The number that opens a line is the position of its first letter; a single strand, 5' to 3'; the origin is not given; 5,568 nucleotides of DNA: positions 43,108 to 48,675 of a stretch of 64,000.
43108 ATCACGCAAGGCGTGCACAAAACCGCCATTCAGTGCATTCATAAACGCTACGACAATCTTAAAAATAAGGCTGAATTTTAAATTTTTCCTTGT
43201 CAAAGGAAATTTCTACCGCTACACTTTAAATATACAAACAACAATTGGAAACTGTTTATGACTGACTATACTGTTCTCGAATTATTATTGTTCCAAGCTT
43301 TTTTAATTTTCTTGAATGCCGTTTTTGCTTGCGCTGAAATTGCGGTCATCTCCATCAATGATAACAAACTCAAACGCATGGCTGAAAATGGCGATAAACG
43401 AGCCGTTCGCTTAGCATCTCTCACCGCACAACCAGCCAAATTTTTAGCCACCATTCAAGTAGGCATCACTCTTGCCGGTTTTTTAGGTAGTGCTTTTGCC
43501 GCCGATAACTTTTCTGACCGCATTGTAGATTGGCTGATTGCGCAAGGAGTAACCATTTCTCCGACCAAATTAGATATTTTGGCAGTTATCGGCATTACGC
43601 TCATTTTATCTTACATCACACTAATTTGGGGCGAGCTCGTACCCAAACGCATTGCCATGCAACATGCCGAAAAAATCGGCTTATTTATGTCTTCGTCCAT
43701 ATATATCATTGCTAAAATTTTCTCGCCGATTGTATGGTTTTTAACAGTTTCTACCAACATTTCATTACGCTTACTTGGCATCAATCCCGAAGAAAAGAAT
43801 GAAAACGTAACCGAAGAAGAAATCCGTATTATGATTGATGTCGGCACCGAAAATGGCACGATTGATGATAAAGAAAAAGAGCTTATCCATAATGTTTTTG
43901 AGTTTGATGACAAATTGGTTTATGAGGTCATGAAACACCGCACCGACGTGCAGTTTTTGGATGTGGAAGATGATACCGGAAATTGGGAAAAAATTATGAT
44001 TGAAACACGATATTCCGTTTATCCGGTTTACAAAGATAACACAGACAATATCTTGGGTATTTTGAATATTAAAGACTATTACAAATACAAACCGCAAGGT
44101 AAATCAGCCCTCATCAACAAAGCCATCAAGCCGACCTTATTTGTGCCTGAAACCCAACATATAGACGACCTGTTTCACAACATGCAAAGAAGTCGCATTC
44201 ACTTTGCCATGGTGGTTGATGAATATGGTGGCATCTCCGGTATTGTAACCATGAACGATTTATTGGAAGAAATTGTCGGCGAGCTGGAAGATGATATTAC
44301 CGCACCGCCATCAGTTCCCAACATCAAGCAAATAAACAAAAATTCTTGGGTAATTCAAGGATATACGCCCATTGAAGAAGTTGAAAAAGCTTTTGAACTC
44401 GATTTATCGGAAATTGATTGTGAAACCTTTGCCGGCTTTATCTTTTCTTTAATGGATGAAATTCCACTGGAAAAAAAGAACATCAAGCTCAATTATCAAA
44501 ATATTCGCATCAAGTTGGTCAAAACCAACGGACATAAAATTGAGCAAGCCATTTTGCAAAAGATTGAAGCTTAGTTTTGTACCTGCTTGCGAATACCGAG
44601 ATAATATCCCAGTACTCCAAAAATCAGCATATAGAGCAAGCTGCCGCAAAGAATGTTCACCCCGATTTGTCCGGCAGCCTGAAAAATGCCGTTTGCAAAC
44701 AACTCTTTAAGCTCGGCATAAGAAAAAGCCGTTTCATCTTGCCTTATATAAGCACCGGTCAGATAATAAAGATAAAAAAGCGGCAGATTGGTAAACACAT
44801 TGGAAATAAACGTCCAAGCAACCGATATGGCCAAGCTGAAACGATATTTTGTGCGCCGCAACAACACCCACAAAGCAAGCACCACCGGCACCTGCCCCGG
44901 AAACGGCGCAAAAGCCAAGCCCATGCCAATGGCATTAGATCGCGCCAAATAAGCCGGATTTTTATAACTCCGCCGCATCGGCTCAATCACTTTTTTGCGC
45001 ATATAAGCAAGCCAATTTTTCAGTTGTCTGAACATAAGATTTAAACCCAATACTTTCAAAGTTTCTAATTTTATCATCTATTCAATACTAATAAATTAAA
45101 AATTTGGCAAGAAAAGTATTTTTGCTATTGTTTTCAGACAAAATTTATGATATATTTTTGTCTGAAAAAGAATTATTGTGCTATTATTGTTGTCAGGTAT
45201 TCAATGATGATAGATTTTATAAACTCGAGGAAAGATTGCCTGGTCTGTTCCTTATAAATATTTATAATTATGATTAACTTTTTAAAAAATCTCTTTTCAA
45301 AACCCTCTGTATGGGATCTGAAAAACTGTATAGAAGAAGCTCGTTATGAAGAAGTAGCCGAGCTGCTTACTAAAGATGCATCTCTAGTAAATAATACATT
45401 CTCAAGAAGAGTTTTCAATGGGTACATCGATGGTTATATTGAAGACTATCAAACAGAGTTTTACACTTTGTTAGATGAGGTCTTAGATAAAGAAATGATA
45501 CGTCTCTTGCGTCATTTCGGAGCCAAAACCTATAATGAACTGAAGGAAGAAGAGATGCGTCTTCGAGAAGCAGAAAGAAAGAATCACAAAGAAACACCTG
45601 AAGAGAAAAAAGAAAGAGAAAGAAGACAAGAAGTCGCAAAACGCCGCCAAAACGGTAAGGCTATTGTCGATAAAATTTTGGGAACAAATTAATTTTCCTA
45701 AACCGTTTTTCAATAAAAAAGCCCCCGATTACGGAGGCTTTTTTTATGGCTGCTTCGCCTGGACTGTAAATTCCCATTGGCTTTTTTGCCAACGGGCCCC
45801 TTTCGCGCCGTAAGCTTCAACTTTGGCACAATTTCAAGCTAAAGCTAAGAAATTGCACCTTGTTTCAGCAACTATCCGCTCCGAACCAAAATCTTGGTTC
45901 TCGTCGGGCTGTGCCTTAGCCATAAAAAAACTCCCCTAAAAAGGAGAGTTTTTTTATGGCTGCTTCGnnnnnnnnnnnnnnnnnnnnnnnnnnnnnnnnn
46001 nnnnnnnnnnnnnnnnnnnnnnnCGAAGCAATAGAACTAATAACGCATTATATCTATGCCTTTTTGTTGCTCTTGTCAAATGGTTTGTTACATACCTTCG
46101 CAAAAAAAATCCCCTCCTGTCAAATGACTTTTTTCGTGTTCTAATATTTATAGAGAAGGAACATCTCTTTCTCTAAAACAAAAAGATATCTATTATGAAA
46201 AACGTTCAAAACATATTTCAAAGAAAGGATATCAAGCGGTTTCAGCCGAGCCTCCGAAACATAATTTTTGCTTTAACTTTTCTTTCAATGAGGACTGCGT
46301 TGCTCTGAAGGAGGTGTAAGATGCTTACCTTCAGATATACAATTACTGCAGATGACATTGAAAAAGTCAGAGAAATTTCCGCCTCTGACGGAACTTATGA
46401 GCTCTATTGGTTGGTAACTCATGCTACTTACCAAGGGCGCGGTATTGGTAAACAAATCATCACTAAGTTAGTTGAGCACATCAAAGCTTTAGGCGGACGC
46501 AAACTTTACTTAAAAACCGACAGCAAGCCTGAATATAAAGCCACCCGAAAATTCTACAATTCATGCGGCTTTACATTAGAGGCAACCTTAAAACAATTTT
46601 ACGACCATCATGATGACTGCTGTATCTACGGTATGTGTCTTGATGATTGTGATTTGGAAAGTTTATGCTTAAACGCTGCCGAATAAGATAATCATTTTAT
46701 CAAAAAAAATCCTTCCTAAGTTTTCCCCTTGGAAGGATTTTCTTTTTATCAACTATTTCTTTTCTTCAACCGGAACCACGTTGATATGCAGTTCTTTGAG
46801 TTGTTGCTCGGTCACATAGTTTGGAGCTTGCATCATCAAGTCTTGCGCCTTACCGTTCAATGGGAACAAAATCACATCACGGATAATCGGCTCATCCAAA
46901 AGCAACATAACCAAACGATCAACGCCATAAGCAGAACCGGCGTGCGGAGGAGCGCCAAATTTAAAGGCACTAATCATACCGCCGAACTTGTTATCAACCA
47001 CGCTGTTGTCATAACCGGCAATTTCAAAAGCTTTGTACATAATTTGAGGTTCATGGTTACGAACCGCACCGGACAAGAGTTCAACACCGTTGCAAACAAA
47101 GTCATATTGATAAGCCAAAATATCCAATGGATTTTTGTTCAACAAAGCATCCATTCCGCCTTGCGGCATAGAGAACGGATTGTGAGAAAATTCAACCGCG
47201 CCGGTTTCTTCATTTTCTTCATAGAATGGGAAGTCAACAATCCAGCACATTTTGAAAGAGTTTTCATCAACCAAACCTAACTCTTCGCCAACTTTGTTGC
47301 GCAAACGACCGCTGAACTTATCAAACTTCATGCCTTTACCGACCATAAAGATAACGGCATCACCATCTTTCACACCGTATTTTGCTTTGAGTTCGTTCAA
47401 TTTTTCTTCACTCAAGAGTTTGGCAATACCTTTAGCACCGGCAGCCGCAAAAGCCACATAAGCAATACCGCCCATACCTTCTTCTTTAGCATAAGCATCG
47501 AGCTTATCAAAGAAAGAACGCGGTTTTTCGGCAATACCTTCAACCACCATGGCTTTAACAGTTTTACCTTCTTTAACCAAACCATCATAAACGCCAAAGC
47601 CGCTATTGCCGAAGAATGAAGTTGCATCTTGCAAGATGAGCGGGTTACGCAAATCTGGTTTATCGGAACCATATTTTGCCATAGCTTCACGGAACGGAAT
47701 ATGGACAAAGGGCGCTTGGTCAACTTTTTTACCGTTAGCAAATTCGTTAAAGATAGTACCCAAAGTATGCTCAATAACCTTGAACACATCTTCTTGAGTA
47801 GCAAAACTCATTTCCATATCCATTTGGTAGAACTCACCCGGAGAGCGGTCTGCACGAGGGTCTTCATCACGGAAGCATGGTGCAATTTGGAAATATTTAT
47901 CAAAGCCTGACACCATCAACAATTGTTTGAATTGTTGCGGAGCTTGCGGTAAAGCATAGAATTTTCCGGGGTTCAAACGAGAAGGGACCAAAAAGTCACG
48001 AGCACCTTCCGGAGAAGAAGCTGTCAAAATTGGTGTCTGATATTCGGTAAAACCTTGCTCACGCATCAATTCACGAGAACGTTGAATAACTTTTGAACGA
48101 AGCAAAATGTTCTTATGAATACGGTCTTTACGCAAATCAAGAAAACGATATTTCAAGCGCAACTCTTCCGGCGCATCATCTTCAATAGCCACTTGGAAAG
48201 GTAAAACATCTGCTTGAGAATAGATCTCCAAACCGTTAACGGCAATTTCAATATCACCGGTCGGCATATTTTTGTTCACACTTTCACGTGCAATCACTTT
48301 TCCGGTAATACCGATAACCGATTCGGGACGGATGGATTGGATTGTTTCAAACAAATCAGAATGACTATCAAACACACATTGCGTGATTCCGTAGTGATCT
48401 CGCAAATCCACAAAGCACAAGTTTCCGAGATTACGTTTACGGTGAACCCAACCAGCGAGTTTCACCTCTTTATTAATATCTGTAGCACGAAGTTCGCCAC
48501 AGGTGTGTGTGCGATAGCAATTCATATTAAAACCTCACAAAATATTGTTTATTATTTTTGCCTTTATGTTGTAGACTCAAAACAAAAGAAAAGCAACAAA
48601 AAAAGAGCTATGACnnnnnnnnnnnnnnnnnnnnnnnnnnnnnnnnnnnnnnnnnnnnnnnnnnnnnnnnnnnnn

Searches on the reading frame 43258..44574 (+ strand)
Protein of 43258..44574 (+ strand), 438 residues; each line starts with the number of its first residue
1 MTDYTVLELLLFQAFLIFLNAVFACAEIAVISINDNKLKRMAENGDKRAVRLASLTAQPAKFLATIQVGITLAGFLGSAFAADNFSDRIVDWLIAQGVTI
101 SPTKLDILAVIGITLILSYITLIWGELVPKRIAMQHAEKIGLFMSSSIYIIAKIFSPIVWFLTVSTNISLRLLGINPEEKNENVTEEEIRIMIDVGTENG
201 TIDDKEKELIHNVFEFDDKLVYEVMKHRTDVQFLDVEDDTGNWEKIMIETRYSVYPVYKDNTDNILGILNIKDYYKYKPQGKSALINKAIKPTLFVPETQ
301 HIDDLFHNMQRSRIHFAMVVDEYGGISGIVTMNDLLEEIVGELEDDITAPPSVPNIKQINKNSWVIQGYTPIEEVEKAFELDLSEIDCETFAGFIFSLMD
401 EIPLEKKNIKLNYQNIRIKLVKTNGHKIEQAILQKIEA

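Call 8: search_protein_families(library=ncbifam, proteins=[window:43258-44574:+], max_evalue=0.00001)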
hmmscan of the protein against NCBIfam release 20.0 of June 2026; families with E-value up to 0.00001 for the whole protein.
window:43258-44574:+ (438 aa): 5 families
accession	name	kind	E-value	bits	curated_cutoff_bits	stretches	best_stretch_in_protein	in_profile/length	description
NF052568.1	PolamExpPaeASal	equivalog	4.7e-71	239.8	500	1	9-433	4-422/424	polyamine export protein PaeA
TIGR03520.1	GldE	subfamily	2.7e-62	211.2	376.05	1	15-430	3-402/408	gliding motility-associated protein GldE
NF008604.1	PRK11573.1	equivalog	1.2e-50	172.6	475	1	9-431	9-414/428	hypothetical protein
NF011675.0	PRK15094.1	equivalog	1.4e-35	123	379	1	184-430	32-276/292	CNNM family magnesium/cobalt transport protein CorC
TIGR01302.1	IMP_dehydrog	equivalog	1.6e-06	27.3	481.5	1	230-337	89-198/450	IMP dehydrogenase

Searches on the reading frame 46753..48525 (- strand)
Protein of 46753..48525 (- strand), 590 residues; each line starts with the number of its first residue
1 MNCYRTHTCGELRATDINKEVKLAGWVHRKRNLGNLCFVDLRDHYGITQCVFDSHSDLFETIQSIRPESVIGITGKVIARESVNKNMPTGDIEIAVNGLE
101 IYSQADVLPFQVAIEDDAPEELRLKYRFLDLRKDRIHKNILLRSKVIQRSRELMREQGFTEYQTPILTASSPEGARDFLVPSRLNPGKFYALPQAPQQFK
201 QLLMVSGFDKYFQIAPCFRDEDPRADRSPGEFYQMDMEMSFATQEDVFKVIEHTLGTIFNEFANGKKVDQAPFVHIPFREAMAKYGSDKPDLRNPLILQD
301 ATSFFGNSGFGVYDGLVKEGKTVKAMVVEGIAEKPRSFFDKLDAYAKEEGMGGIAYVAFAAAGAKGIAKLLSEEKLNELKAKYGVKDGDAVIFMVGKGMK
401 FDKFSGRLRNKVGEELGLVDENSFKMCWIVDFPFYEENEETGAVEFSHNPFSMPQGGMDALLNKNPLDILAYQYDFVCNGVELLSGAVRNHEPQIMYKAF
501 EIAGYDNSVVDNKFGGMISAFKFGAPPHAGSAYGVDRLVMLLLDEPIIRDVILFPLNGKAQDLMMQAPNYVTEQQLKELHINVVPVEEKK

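Call 8: search_protein_families(library=ncbifam, proteins=[window:46753-48525:-], max_evalue=0.00001)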
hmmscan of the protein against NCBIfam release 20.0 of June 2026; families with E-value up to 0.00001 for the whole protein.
window:46753-48525:- (590 aa): 15 families
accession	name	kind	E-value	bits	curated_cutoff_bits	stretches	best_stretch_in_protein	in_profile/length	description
NF001750.0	PRK00476.1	equivalog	1.8e-237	789.4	443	1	2-584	2-587/590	aspartate--tRNA ligase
TIGR00459.1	aspS_bact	equivalog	5.9e-187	622.6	373.85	1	5-584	3-584/586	aspartate--tRNA ligase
NF009460.0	PRK12820.1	equivalog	1.4e-133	446.6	1379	1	7-581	24-615/723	bifunctional aspartyl-tRNA synthetase/aspartyl/glutamyl-tRNA amidotransferase subunit C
NF003483.0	PRK05159.1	equivalog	2.8e-69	234.1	353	2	4-265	3-261/438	aspartate--tRNA(Asn) ligase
TIGR00458.1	aspS_nondisc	equivalog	2e-65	221.4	368.4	2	18-265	12-256/428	aspartate--tRNA(Asn) ligase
NF001756.1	PRK00484.1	subfamily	3.4e-38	131.5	468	2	15-269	48-297/488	lysine--tRNA ligase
NF003037.0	PRK03932.1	equivalog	7.1e-38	130.7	414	1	14-266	12-266/451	asparagine--tRNA ligase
TIGR00457.1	asnS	equivalog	9.7e-38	130.1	342.6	1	15-265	13-267/455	asparagine--tRNA ligase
TIGR00499.1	lysS_bact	equivalog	5e-35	121.1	427.6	2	10-269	45-307/496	lysine--tRNA ligase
NF009101.0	PRK12445.1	subfamily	1.8e-26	92.7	1026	2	16-285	63-336/505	lysine--tRNA ligase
NF002821.0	PRK02983.1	equivalog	6.9e-25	87.2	742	1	3-235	644-872/1102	bifunctional lysylphosphatidylglycerol synthetase/lysine--tRNA ligase LysX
NF005054.0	PRK06462.1-4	equivalog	2.7e-13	49.7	309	1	128-289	13-193/318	asparagine synthetase A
NF005052.0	PRK06462.1-1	equivalog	1.1e-11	44.4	368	1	124-262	33-173/353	asparagine synthetase A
NF006828.0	PRK09350.1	equivalog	3e-11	43.1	264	1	476-557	238-323/325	elongation factor P--(R)-beta-lysine ligase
TIGR00462.1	genX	equivalog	3.2e-11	43.2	286.9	0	517-554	267-304/304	EF-P lysine aminoacylase EpmA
